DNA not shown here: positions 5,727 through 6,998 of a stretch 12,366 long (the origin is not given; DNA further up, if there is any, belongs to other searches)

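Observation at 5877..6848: Low-GC, AT3-codon gene with an HExxH motif inserted into the conserved aIF6-pfdA-ftsY / scpA neighbourhood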

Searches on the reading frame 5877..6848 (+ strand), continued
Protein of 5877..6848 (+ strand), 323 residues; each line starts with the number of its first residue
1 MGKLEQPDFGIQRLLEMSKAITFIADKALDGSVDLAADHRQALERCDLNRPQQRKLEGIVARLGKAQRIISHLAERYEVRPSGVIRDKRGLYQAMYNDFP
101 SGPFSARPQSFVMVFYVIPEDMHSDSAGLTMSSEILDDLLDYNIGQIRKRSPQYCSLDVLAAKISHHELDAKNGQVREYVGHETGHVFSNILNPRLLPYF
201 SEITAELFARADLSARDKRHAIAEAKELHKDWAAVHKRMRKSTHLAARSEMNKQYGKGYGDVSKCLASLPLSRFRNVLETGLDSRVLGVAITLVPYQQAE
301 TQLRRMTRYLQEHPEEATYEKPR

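Call 43: list_cluster_members(proteins=[P0002, P0003, P0004, P0005, P0006, P0007, P0008, P0009, P0010, P0011])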
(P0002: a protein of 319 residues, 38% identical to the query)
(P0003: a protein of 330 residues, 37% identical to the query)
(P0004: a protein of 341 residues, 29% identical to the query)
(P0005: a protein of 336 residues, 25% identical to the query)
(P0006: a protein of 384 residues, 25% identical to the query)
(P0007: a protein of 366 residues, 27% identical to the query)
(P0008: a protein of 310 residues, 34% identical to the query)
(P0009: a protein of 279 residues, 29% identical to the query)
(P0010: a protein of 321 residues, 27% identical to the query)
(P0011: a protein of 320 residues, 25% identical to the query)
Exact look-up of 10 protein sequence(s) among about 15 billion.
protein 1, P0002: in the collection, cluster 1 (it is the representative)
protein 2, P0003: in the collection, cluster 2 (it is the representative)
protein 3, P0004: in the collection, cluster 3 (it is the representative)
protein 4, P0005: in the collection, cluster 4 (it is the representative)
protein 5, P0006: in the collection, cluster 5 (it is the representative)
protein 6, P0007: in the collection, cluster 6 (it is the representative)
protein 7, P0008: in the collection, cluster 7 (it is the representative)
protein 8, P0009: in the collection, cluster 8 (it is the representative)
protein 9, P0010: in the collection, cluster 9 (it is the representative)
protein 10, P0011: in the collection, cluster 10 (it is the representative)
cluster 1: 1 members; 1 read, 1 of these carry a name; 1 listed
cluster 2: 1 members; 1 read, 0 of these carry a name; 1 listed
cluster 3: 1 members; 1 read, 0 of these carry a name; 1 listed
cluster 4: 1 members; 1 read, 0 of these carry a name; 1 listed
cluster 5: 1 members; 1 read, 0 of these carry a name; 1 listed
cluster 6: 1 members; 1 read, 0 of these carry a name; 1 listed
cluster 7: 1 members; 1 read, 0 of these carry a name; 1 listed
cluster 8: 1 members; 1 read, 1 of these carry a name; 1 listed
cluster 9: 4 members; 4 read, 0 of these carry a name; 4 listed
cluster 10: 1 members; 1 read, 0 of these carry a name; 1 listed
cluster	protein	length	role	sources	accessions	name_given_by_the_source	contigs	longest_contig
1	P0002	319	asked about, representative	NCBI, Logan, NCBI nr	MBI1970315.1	hypothetical protein HYS47_01065 [Candidatus Woesearchaeota archaeon] | hypothetical protein [Candidatus Woesearchaeota archaeon]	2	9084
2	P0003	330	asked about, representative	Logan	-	-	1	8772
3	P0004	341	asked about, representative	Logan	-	-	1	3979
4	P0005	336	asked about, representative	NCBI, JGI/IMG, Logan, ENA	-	-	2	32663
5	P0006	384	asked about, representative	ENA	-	-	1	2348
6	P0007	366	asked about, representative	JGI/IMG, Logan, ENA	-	-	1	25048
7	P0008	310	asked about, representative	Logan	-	-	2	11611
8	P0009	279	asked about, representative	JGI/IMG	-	hypothetical protein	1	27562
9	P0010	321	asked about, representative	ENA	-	-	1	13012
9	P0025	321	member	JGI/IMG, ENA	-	-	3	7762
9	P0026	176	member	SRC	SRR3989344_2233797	-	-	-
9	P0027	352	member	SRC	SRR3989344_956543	-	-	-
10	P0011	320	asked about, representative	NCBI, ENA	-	-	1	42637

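Call 44: find_encoding_contigs(protein=P0011, flank=8000, max_places=2)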
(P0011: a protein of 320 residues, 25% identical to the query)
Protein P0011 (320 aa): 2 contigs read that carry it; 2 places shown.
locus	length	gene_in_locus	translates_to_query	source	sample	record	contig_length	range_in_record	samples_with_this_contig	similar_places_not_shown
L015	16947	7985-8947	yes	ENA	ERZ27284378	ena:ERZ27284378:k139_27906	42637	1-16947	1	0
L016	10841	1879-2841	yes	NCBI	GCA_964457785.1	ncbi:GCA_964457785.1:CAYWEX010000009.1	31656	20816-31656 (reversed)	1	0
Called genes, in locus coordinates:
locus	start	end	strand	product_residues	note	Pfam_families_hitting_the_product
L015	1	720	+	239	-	?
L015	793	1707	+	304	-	PF03706:LPG_synthase_TM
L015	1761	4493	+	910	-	PF02516:STT3, PF21436:STT3-PglB_core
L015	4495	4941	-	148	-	-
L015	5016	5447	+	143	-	-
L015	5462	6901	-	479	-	PF02310:B12-binding, PF04055:Radical_SAM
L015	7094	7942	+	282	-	-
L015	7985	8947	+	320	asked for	-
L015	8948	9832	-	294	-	PF00535:Glycos_transf_2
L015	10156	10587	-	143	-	-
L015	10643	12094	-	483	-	PF00156:Pribosyltran, PF00215:OMPdecase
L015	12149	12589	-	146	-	-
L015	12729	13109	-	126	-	-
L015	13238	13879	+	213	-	-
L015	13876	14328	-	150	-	-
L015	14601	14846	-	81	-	-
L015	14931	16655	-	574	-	PF02355:SecD_SecF_C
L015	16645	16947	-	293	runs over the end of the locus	PF02355:SecD_SecF_C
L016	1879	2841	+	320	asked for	-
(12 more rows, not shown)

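Call 45: find_encoding_contigs(protein=P0005, flank=8000, max_places=2)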
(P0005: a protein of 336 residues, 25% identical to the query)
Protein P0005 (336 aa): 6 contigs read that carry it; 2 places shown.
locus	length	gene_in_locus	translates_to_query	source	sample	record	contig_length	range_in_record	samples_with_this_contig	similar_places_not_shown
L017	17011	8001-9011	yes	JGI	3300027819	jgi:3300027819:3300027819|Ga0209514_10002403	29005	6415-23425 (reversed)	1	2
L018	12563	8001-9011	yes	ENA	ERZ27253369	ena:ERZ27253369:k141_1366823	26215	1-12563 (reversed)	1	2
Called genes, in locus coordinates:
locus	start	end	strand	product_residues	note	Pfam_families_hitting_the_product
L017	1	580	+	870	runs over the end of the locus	PF00932:LTD, PF17957:Big_7 (faint), PF19077:Big_13 (faint), PF17963:Big_9 (weak), PF24908:Ig_SIBA-E_2nd (faint), PF05345:He_PIG (weak)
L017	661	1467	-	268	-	PF01909:NTP_transf_2 (weak), PF18765:Polbeta (faint)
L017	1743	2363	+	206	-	-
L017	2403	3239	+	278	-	-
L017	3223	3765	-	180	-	PF08123:DOT1 (weak)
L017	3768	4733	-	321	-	PF01047:MarR (faint), PF13404:HTH_AsnC-type, PF13412:HTH_24, PF01037:AsnC_trans_reg (faint), PF13404:HTH_AsnC-type, PF13412:HTH_24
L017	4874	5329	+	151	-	-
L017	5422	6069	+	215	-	-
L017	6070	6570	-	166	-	-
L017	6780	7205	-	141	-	-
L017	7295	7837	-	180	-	PF01909:NTP_transf_2, PF18765:Polbeta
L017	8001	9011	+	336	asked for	-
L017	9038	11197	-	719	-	PF01261:AP_endonuc_2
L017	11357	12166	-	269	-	PF13495:Phage_int_SAM_4, PF00589:Phage_integrase, PF22823:MrpR_C_cat (weak)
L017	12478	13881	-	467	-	PF05598:DUF772, PF01609:DDE_Tnp_1, PF13751:DDE_Tnp_1_6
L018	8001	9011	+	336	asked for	-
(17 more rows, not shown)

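Call 46: find_encoding_contigs(protein=P0009, flank=8000, max_places=2)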
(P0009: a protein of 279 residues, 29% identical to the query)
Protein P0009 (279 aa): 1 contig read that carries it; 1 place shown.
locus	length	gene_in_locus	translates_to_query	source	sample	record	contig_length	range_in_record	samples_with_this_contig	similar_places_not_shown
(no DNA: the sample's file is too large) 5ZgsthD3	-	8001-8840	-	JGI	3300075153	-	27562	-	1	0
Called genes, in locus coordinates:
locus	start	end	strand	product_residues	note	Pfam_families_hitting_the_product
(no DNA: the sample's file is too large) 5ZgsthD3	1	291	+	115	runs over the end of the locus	-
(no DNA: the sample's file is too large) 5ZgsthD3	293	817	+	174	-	-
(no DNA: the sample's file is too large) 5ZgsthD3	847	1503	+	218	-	-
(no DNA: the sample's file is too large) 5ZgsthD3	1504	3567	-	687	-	PF03477:ATP-cone, PF13597:NRDD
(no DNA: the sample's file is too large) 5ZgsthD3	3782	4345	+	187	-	-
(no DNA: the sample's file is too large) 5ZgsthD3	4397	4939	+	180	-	PF00561:Abhydrolase_1, PF06821:Ser_hydrolase, PF12697:Abhydrolase_6 (faint)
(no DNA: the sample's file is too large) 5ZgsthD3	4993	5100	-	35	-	-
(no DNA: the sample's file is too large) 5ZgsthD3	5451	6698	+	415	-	PF13662:Toprim_4, PF01751:Toprim (faint), PF13155:Toprim_2 (faint)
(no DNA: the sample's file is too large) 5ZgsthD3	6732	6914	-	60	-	-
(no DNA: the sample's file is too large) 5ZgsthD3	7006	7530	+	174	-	-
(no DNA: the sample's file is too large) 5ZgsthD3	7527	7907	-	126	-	-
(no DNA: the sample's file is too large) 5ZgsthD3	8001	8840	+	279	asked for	-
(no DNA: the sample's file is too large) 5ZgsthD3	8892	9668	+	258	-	PF01261:AP_endonuc_2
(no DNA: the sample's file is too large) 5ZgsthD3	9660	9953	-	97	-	?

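Call 53: fold_search(model_id=the predicted structure, library=viral)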
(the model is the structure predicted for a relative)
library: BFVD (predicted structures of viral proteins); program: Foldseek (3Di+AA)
matches with E <= 10: 29; with E <= 0.001: 0
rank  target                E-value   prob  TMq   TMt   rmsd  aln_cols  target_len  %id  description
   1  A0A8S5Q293            1.1e+00  0.06  0.15  0.10  23.1       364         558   11  ABC-type multidrug transport system, ATPase and permease component [Myoviridae sp. ctMYT7]
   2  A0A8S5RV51            1.5e+00  0.03  0.11  0.05  21.8       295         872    8  Uncharacterized protein [Siphoviridae sp. ctHip2]
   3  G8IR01                1.8e+00  0.06  0.14  0.06  21.5       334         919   11  MuF-like minor capsid protein [Mycobacterium phage Fionnbharth]
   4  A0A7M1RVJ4            1.9e+00  0.04  0.13  0.08  34.9       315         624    8  Uncharacterized protein [uncultured phage cr109_1]
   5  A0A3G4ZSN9            2.2e+00  0.06  0.16  0.14  18.6       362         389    6  G-protein coupled receptors family 1 profile domain-containing protein [Edafosvirus sp.]
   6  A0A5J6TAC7            2.7e+00  0.09  0.14  0.23  12.1       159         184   17  Peptidase [Bacillus phage 019DV002]
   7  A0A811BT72            2.8e+00  0.06  0.11  0.10  17.8       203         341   14  Uncharacterized protein [Pandoravirus japonicus]
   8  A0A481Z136            3.1e+00  0.04  0.15  0.08  22.5       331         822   12  Uncharacterized protein [Mimivirus LCMiAC01]
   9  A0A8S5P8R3            3.7e+00  0.03  0.15  0.14  22.6       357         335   14  Minor tail protein (Fragment) [Siphoviridae sp. ctrvp54]
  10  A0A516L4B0            4.0e+00  0.03  0.15  0.08  24.3       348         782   13  (no name in the UniProt tables at hand)
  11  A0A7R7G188            5.3e+00  0.06  0.18  0.27  15.6       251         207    9  (no name in the UniProt tables at hand)
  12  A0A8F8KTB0            5.5e+00  0.02  0.11  0.09  20.6       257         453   14  Uncharacterized protein [Clandestinovirus]
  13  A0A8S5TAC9            6.4e+00  0.03  0.13  0.13  16.7       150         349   13  DUF4236 domain-containing protein [Siphoviridae sp. ctGz830]
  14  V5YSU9                6.4e+00  0.02  0.09  0.19  17.3       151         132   10  Uncharacterized protein [Pseudomonas phage PPpW-3]
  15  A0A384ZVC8            6.4e+00  0.02  0.13  0.12  20.1       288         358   10  (no name in the UniProt tables at hand)
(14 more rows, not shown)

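Call 61: search_dna_similar(query=P0001, collection=phages, mode=protein, max_evalue=1, max_rows=10)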
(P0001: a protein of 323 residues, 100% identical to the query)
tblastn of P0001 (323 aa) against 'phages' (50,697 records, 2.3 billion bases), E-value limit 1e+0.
No match.

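Call 62: search_dna_similar(query=P0001, collection=plasmids, mode=protein, max_evalue=1, max_rows=10)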
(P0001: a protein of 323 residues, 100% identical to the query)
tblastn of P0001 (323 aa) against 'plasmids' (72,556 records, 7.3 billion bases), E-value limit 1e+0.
No match.

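Call 64: find_related_loci(query=A4, collection=viral_contigs, flank=6000)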
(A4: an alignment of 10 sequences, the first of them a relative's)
Query A4 (321 aa) in viral_contigs; peptide patterns used: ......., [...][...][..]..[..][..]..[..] (x = any residue, [..] = any of these).
70 stretches matched a pattern, but none encodes a relative of the query by tblastn (E <= 1e-3).

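Call 65: find_related_loci(query=A4, collection=metagenome_contigs, flank=6000)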
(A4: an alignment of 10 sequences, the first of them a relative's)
Query A4 (321 aa) in metagenome_contigs; peptide patterns used: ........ (x = any residue, [..] = any of these).
96 stretches matched a pattern; 4 encode a relative of the query (tblastn E <= 1e-3); 4 distinct loci.
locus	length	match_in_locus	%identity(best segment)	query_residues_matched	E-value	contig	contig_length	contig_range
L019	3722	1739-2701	99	1-321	0e+0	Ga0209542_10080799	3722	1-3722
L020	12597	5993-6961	28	2-317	7e-24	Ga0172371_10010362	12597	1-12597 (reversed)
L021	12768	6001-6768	27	1-243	5e-19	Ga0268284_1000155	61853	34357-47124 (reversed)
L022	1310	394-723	33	185-316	7e-7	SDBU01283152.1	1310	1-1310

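Call 68: search_protein_families(library=pfam, proteins=[L020:4513-5883:-, L020:6014-6982:+, L020:7023-7544:+, L020:7534-7965:+, L020:8089-8952:+, L021:4085-6001:+, L021:5977-7185:+, L021:7408-8052:+, L021:8093-9091:+, L005:2589-4946:+], max_evalue=0.01)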
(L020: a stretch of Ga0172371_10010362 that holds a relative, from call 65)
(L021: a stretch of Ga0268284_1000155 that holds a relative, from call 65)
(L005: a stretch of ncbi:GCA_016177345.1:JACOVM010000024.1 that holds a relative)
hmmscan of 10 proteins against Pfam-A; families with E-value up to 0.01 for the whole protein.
L020:4513-5883:- (456 aa): 2 families
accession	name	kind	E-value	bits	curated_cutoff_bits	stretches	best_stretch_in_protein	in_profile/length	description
PF04055.27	Radical_SAM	-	2.2e-13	51.1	29.5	1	214-359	10-166/166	Radical SAM superfamily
PF02310.24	B12-binding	-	3.4e-07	30.6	32.1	1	100-154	41-97/121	B12 binding domain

L020:6014-6982:+ (323 aa): 0 families

L020:7023-7544:+ (174 aa): 0 families

L020:7534-7965:+ (144 aa): 0 families

L020:8089-8952:+ (288 aa): 7 families
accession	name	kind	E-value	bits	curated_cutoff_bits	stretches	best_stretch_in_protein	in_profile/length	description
PF00382.24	TFIIB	-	5.5e-49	164.6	23.6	2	190-276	5-91/92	Transcription factor TFIIB repeat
PF00134.28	Cyclin_N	-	7.4e-08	32.6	23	1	196-267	37-106/127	Cyclin, N-terminal domain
PF04545.22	Sigma70_r4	-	3.7e-05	23.6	24.1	1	248-278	18-48/50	Sigma-70, region 4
PF08271.17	Zn_Ribbon_TF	-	5.2e-05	23.2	29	1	3-40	2-42/43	TFIIB zinc-binding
PF02984.24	Cyclin_C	-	0.0018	18.7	22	0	192-278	2-90/119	Cyclin, C-terminal domain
PF13248.11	Zn_ribbon_3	-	0.0021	17.9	27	1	3-26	4-25/26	zinc-ribbon domain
PF05066.19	HARE-HTH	-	0.0095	16.8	25.9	0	216-241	22-49/71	HB1, ASXL, restriction endonuclease HTH domain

L021:4085-6001:+ (639 aa): 2 families
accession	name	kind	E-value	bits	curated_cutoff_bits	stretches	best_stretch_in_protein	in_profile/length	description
PF05362.19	Lon_C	-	2.8e-11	43.8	21.1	1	91-170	90-169/205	Lon protease (S16) C-terminal proteolytic domain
PF13541.12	ChlI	-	0.0016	18.8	27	1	115-170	65-118/121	Subunit ChlI of Mg-chelatase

L021:5977-7185:+ (403 aa): 0 families

L021:7408-8052:+ (215 aa): 0 families

L021:8093-9091:+ (333 aa): 3 families
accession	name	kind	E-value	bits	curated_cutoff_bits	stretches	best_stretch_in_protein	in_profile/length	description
PF13091.12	PLDc_2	-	1.6e-32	112.5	27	2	203-326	2-132/132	PLD-like domain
PF07894.18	SACK1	-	0.0057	16.7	21.4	0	274-326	218-269/274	Scaffolding anchor of CK1 domain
PF24217.1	DUF7436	-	0.0074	16.7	34.2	0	250-330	77-151/153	Family of unknown function (DUF7436)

L005:2589-4946:+ (786 aa): 1 family
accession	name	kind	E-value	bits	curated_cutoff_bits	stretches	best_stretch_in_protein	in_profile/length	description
PF05481.17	Myco_19_kDa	-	0.0012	19.6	23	0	294-374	5-78/117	Mycobacterium 19 kDa lipoprotein antigen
